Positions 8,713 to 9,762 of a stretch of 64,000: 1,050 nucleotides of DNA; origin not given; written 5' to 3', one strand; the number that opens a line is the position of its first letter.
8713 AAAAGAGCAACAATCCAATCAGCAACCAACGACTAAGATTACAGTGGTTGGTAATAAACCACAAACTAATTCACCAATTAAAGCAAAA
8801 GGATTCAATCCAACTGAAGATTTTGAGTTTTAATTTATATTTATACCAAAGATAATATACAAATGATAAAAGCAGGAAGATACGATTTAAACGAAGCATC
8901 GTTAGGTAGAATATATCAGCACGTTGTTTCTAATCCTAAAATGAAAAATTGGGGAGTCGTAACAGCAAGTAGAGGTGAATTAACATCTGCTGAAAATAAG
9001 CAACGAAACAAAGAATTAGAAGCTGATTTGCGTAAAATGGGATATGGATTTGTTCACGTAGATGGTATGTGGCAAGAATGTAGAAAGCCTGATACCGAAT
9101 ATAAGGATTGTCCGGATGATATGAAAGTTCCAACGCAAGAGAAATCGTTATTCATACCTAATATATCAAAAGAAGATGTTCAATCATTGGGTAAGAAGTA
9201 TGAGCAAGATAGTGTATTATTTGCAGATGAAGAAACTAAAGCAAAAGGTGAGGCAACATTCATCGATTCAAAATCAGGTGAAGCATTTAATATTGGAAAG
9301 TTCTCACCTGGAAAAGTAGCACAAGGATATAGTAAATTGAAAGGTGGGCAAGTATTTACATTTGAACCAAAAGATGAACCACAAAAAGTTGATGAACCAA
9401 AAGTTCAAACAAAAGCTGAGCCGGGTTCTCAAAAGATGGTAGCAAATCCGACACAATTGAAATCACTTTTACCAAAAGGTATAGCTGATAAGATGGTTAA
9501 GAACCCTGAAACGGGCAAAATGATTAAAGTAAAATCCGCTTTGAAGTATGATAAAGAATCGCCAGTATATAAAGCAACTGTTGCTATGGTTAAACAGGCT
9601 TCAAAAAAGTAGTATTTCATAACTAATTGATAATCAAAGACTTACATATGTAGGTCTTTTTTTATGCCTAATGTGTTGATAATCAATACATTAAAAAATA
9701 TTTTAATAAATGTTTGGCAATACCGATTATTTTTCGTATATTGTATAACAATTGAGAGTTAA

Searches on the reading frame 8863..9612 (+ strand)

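Call 57: search_protein_families(library=phrogs, proteins=[window:8863-9612:+])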
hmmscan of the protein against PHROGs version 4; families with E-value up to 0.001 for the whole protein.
window:8863-9612:+ (249 aa): 3 families
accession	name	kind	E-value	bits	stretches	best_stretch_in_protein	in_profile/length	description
phrog_12788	-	unknown function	6.5e-17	62.8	1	20-164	66-203/219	-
phrog_2226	-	other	7.7e-10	39.6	1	32-164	9-138/142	SAM-dependent methyltransferase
phrog_30877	-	unknown function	9.9e-09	36.2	1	8-167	26-172/209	-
